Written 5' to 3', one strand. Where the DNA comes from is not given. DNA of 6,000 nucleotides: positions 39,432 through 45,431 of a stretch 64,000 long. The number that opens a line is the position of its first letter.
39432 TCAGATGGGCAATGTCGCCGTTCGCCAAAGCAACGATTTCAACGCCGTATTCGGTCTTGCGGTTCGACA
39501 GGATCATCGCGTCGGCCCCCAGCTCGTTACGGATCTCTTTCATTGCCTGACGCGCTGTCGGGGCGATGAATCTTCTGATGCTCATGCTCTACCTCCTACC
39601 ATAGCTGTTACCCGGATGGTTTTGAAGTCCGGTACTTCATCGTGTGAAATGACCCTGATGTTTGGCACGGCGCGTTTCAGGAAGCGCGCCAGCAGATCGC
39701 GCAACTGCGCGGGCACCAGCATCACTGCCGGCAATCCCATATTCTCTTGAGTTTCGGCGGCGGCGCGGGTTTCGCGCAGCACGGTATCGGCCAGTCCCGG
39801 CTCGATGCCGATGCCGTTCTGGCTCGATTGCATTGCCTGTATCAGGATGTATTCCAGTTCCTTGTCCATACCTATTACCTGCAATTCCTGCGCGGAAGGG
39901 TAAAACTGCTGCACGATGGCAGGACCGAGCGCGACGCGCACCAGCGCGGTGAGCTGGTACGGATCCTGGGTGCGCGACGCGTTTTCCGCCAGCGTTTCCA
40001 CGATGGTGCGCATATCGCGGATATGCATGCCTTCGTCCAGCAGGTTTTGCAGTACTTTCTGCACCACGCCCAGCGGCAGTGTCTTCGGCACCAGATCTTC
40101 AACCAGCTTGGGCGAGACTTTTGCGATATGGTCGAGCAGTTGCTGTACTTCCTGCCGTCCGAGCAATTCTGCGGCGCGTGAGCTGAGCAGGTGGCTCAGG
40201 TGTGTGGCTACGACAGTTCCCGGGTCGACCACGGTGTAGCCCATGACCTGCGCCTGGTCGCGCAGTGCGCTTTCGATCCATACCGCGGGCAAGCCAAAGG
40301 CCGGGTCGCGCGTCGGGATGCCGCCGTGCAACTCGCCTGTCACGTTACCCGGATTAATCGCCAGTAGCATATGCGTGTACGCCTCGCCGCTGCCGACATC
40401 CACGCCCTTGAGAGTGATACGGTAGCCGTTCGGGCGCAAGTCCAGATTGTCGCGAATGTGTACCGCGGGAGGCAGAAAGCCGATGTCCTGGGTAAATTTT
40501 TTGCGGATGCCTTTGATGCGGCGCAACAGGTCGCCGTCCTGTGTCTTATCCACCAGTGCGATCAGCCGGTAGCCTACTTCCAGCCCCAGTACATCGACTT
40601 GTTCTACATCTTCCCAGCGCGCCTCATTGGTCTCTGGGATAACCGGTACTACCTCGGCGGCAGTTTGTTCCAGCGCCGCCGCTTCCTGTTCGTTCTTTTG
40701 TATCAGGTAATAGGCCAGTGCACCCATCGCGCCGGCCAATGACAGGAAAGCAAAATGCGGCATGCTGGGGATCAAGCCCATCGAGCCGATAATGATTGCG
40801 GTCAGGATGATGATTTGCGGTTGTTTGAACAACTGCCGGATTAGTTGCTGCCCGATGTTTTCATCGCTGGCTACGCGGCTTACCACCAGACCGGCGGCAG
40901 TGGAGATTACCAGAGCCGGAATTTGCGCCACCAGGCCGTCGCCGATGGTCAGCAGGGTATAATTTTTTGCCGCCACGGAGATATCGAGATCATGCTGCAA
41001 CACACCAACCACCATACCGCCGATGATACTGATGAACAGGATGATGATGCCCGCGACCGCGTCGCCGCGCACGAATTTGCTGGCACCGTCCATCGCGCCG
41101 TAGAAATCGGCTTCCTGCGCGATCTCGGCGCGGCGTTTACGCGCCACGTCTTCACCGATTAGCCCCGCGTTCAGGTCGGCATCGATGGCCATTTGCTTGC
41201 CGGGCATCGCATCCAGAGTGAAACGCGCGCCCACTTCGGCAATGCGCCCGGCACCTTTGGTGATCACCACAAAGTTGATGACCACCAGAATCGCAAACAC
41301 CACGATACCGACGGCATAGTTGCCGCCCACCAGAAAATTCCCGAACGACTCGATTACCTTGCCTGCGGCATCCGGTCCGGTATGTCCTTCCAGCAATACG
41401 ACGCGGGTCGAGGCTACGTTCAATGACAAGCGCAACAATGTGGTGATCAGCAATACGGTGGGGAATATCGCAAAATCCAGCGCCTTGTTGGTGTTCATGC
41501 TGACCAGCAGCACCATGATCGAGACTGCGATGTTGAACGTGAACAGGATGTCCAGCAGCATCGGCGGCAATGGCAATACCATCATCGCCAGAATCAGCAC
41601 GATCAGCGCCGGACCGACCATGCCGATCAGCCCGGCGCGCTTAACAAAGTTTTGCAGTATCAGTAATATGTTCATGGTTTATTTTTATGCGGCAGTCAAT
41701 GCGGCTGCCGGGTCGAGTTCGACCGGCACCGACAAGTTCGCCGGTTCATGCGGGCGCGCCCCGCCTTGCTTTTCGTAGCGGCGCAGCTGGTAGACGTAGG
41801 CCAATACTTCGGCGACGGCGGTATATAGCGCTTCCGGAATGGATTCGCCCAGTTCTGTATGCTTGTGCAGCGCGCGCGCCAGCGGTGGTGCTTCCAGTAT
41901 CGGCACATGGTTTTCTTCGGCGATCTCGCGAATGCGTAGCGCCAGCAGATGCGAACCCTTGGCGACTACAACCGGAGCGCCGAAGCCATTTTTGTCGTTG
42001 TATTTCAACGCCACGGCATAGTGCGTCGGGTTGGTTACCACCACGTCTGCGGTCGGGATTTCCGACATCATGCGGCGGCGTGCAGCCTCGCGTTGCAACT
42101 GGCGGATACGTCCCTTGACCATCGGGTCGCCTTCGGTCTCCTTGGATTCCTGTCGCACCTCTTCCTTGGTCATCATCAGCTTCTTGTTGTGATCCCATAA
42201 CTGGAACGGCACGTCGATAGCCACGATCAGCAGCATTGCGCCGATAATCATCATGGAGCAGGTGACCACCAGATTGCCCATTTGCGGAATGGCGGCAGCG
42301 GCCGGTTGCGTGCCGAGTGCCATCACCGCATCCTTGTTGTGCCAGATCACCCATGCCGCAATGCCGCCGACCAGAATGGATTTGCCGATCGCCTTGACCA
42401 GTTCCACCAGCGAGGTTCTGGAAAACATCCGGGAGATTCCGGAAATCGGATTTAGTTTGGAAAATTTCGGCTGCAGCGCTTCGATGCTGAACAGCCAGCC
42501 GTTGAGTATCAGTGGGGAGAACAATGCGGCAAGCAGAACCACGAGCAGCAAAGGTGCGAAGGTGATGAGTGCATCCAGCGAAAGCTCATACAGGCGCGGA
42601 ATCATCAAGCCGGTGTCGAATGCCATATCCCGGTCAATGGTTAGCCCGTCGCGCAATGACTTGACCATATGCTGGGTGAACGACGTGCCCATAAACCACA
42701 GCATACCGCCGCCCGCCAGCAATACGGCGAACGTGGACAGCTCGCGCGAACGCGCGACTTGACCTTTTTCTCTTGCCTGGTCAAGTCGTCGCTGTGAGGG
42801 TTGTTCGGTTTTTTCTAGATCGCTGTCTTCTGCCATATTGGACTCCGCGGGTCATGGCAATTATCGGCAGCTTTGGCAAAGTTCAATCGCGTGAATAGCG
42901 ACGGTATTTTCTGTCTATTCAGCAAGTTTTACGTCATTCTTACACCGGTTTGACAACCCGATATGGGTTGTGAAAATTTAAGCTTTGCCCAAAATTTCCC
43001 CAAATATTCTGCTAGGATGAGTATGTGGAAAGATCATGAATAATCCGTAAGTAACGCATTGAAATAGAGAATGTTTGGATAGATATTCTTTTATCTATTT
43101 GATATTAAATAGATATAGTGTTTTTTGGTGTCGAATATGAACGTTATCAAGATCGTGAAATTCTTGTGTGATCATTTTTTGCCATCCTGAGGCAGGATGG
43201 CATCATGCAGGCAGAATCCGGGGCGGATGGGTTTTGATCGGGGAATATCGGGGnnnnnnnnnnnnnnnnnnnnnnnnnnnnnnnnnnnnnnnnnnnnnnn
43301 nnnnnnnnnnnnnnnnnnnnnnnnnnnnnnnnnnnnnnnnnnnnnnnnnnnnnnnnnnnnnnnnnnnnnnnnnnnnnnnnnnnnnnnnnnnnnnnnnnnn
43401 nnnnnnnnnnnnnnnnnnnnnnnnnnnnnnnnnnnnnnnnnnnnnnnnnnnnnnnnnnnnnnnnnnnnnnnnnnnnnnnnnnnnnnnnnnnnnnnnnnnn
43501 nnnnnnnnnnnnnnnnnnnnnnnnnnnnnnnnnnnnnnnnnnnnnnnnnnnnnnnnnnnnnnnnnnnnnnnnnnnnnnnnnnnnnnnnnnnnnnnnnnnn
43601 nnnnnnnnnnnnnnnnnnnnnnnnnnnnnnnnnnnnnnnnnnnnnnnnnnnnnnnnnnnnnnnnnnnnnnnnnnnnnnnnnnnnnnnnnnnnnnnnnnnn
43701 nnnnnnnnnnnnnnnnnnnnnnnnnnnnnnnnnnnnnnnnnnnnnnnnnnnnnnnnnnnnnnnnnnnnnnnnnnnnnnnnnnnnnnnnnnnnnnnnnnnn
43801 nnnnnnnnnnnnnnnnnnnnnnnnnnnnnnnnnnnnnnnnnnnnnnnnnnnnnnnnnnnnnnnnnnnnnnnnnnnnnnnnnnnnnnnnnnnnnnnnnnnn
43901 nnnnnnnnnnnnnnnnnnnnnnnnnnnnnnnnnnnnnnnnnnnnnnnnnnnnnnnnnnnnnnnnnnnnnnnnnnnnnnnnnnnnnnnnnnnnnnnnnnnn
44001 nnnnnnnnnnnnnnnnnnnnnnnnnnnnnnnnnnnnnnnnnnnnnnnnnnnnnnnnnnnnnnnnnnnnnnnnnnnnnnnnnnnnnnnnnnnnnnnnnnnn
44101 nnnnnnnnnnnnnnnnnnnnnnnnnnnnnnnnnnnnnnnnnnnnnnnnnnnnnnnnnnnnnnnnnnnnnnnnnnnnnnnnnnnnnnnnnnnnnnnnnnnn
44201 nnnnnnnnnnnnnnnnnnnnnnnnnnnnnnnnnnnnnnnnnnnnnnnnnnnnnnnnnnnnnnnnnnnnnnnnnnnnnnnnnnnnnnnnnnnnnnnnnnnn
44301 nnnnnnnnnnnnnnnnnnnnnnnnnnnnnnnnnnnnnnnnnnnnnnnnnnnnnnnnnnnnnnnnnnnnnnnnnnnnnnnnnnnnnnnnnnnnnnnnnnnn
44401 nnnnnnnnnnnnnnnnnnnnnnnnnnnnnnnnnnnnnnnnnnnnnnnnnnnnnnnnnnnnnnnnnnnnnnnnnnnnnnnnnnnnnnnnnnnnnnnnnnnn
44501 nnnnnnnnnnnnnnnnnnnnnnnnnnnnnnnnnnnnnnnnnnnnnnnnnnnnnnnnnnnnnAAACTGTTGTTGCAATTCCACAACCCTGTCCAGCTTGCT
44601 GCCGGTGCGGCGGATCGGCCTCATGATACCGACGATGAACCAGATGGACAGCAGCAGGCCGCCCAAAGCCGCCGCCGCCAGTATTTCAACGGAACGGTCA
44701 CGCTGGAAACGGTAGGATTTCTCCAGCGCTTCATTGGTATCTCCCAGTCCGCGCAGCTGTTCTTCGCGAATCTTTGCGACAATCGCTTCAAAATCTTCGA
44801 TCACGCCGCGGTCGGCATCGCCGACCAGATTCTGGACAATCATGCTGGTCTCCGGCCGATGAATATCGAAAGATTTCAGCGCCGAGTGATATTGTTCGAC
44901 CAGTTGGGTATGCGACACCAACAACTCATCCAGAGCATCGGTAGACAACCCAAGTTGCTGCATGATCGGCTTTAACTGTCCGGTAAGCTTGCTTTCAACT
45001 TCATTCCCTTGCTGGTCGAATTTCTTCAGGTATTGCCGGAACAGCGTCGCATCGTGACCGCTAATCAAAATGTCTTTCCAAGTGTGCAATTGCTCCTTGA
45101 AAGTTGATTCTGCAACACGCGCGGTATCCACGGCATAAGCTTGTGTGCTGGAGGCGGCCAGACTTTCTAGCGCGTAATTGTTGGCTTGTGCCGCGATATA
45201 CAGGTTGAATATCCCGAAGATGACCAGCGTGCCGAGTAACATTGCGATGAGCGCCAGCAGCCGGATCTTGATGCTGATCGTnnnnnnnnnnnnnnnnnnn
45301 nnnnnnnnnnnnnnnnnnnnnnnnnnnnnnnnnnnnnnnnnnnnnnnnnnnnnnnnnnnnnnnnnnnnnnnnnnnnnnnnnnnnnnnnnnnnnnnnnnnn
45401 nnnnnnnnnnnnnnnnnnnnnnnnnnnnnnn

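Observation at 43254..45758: Chemoreceptor input grafted onto a partner-switching output: Aer-PAS/TM sensor fused to PP2C phosphatase and anti-sigma kinase, beside the fliA operon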

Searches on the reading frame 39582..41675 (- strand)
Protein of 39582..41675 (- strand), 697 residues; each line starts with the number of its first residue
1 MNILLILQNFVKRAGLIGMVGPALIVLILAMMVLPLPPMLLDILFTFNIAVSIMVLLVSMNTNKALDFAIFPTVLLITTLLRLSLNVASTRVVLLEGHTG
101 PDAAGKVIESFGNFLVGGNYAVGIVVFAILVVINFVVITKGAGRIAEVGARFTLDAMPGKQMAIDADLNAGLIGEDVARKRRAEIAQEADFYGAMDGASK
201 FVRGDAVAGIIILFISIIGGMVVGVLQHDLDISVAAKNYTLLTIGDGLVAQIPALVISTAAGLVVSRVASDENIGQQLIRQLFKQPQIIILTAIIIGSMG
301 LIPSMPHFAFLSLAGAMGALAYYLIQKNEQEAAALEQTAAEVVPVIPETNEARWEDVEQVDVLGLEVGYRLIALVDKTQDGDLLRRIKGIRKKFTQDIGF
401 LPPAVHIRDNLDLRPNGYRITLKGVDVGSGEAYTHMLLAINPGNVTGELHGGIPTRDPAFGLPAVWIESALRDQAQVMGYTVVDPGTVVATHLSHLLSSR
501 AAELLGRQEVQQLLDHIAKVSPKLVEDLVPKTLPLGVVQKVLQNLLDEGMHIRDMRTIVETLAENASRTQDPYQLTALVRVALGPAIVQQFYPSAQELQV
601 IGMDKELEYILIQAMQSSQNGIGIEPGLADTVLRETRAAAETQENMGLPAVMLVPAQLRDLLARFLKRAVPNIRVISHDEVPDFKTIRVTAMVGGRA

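Call 7: search_protein_families(library=pfam, proteins=[window:39582-41675:-], max_evalue=0.00001)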
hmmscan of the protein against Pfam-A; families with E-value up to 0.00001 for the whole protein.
window:39582-41675:- (697 aa): 1 family
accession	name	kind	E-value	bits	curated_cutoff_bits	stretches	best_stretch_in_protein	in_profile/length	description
PF00771.25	FHIPEP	-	6.2e-268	891.1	29.1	1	28-683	1-654/657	FHIPEP family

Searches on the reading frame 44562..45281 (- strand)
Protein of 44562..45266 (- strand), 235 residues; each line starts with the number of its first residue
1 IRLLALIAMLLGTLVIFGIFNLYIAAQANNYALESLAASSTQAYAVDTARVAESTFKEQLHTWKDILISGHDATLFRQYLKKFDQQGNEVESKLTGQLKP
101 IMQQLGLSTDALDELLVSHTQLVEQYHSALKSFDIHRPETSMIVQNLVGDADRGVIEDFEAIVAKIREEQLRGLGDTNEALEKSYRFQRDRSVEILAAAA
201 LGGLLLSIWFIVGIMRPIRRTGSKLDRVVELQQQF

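Call 76: search_protein_families(library=pfam, proteins=[window:44562-45266:-], max_evalue=5)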
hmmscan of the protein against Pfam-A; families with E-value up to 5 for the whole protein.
seq(235 aa): 3 families
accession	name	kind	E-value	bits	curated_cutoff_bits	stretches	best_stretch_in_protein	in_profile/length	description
PF14357.11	DUF4404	-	0.057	14.5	27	1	86-148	14-75/83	Domain of unknown function (DUF4404)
PF03063.25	Prismane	-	0.11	11.6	27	1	27-93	170-236/513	Prismane/CO dehydrogenase family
PF19629.4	DUF6133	-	2.5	8.7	27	0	190-207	22-39/65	Family of unknown function (DUF6133)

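Call 85: predict_structure(alignment_id=A2)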
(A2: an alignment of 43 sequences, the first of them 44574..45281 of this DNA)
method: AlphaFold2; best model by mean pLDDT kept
length: 236 residues; sequences in the alignment: 43
mean_pLDDT: 86.6   pTM: 0.66
mean pLDDT of the five models: 86.6, 83.9, 83.1, 81.5, 79.7
residues with pLDDT >= 90: 116; 70-90: 100; 50-70: 19; < 50: 1
segments of 3 or more residues with pLDDT < 50: none
pLDDT, mean of each block of 10 residues (from residue 1): 75 85 83 81 88 97 97 92 97 98 95 95 97 93 90 92 95 88 82 80 81 74 57 57
secondary structure, 60 per line:
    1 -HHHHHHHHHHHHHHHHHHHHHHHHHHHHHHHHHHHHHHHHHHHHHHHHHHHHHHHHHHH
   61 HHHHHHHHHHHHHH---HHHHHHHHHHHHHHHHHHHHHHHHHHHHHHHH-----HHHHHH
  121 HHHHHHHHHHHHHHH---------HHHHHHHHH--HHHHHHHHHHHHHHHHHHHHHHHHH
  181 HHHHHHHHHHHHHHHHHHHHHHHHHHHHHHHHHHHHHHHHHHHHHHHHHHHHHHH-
elements in order: H2-74 H78-109 H115-135 H145-153 H156-235

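Call 87: fold_search(model_id=the predicted structure, library=pdb)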
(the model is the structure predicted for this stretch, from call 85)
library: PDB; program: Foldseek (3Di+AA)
matches with E <= 10: 498; with E <= 0.001: 0
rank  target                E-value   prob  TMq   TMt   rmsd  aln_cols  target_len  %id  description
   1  7xge_C                9.9e-02  0.90  0.31  0.41   8.7       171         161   16  Crystal structure of MCL-1 in complex with computationally designed inhibitor protein (released 2022-07-20)
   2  8bsb_A                1.0e-01  1.00  0.51  0.73   3.9       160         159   11  Vc1313-LBD bound to D-lysine (released 2023-06-07)
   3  8w6e_B                1.1e-01  0.98  0.37  0.51   7.9       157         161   16  De novo design of HBC599 binder (released 2024-11-27)
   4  8gl3                  1.3e-01  0.30  0.18  0.22  17.9       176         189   15  De novo design of monomeric helical bundles for pH-controlled membrane lysis (released 2023-09-06)
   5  7jh6_A                1.4e-01  0.87  0.28  0.35   7.8       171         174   10  De novo designed two-domain di-Zn(II) and porphyrin-binding protein (released 2020-12-09)
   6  8bsa_A                1.5e-01  1.00  0.52  0.74   3.7       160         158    9  Vc1313-LBD bound to D-arginine (released 2023-06-07)
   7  8bsa_B                1.6e-01  0.99  0.45  0.62   4.6       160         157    9  Vc1313-LBD bound to D-arginine (released 2023-06-07)
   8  9min_D                1.6e-01  0.99  0.37  0.59   4.3       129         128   18  Structure of a designed minibinder to NYESO1-A*02:01 (released 2025-08-06)
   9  6s33_B                1.8e-01  0.77  0.27  0.40   8.0       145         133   10  Ligand binding domain of the P. putida receptor PcaY_PP in complex with Protocatechuate (released 2020-10-21)
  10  8bsb_B                2.1e-01  1.00  0.48  0.68   4.0       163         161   12  Vc1313-LBD bound to D-lysine (released 2023-06-07)
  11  6s33_A                2.1e-01  0.99  0.44  0.69   4.0       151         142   12  Ligand binding domain of the P. putida receptor PcaY_PP in complex with Protocatechuate (released 2020-10-21)
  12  9m08_C                2.1e-01  0.96  0.39  0.54   5.4       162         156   11  Structure of outer membrane lipoprotein QseG and histidine kinase QseE complex (released 2025-11-19)
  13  9taq_A                2.3e-01  0.33  0.20  0.31  12.6       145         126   15  De novo photoenzyme variant ABLE-E116C-TXT H49A-L42T (photoABLE1 precursor) in complex with substrate (released 2026-03-25)
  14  9xqn_A                2.6e-01  0.95  0.36  0.26   5.1       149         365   14  Cryo-EM structure of apo form of GPR75-bRIL-Fab complex (released 2026-02-04)
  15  6s37_A                2.6e-01  0.84  0.31  0.48   6.9       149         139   13  Ligand binding domain of the P. putida receptor PcaY_PP in complex with salicylic acid (released 2020-10-21)
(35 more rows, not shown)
